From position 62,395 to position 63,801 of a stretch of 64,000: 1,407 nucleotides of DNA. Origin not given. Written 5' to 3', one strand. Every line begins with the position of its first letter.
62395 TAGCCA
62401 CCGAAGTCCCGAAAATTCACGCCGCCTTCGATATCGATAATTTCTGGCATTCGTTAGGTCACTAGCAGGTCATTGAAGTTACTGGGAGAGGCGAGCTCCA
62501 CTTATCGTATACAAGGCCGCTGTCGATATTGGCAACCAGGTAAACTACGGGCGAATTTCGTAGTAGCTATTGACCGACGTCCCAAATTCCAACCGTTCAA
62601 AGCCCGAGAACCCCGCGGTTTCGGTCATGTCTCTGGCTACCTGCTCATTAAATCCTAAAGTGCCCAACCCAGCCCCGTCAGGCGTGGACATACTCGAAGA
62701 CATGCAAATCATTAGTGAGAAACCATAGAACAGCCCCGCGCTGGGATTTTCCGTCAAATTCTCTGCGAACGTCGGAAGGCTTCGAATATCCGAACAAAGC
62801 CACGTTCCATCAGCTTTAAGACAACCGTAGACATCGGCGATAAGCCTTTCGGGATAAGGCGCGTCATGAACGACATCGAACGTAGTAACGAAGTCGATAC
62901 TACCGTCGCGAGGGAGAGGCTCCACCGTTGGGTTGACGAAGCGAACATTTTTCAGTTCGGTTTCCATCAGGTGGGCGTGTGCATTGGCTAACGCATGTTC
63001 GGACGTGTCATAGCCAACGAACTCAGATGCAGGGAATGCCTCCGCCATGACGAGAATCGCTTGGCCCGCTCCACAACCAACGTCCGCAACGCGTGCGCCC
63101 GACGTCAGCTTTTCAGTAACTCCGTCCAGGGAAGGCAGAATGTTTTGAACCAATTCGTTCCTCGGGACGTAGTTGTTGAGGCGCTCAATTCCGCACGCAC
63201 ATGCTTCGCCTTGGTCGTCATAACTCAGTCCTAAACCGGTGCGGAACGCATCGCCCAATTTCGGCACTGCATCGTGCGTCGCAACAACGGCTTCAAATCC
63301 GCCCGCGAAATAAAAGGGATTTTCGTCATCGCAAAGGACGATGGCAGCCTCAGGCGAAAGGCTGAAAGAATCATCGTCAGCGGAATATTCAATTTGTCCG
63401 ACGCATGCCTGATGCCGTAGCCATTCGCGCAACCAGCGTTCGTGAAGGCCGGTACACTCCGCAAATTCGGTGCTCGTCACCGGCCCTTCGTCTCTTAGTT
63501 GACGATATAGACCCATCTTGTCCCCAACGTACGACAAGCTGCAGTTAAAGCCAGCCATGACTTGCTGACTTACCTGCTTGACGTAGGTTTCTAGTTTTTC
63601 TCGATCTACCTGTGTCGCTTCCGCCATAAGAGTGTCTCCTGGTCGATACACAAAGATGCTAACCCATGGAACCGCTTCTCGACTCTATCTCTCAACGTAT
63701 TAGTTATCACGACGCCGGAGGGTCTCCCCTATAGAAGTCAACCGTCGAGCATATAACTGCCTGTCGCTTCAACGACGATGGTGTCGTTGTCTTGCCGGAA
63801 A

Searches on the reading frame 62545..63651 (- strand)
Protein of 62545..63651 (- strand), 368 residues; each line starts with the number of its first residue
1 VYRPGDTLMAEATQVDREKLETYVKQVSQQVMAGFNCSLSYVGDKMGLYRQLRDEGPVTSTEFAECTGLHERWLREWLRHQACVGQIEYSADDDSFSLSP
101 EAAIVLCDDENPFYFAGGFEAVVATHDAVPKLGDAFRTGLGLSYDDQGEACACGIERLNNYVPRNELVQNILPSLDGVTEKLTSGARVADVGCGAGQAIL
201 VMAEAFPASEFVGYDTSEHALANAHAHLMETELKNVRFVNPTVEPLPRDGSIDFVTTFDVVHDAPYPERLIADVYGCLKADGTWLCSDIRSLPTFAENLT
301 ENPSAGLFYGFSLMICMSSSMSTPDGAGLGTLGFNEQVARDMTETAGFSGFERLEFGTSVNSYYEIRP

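Call 39: search_protein_families(library=ncbifam, proteins=[window:62545-63651:-], max_evalue=0.00001)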
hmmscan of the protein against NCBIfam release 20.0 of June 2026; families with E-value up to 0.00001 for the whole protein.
window:62545-63651:- (368 aa): 19 families
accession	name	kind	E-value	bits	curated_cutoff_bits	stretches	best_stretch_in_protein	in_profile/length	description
NF041537.1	ArsM_AhpD_UU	exception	4.9e-13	48.6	510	1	181-289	73-183/345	arsenite methyltransferase/AhpD domain selenoprotein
TIGR01983.1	UbiG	equivalog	1.7e-11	43.9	102.95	1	181-289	46-154/228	bifunctional 2-polyprenyl-6-hydroxyphenol methylase/3-demethylubiquinol 3-O-methyltransferase UbiG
NF008823.0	PRK11873.1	subfamily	5.8e-11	42.4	263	1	181-302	74-197/272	arsenite methyltransferase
NF041536.1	ArsM_DUF2284_UU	exception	1.1e-09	37.2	575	1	181-288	73-182/459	arsenite methyltransferase/DUF2284 domain selenoprotein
NF045667.1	MTase_DVU1556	equivalog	1.2e-09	38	155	1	181-293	19-126/213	DVU_1556 family methyltransferase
NF047649.1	MTase_UXPK_star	exception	1.5e-09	37.3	460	1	181-289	74-184/283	methyltransferase/UXPK-star double selenoprotein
NF040539.1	AST_met_ArsM_2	exception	2.3e-08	34.2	240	1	184-302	56-179/262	putative arsinothricin biosynthesis methyltransferase ArsM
TIGR01934.1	MenG_MenH_UbiE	subfamily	1.7e-07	30.8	158.35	1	181-289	38-144/223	ubiquinone/menaquinone biosynthesis methyltransferase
TIGR02072.1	BioC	equivalog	2.8e-07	30.6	184.95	1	182-289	32-135/244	malonyl-ACP O-methyltransferase BioC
TIGR03534.1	RF_mod_PrmC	equivalog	3.3e-07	30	199.1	1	166-256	75-161/253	peptide chain release factor N(5)-glutamine methyltransferase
NF010703.0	PRK14103.1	equivalog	3.9e-07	29.8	320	1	184-242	29-87/256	trans-aconitate 2-methyltransferase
TIGR00091.1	TIGR00091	equivalog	8.7e-07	28.5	112.65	1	188-240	20-72/194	tRNA (guanosine(46)-N7)-methyltransferase TrmB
NF001080.0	PRK00121.2-2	equivalog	9e-07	28.3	132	1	190-244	52-106/224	tRNA (guanosine(46)-N7)-methyltransferase TrmB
NF002463.0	PRK01683.1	equivalog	9.1e-07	28.7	297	1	184-234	31-81/258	trans-aconitate 2-methyltransferase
NF043040.1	corrin_prot_MT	hypoth_equivalog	1.9e-06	27.5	180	1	178-257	34-116/216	corrinoid protein-associated methyltransferase CpaM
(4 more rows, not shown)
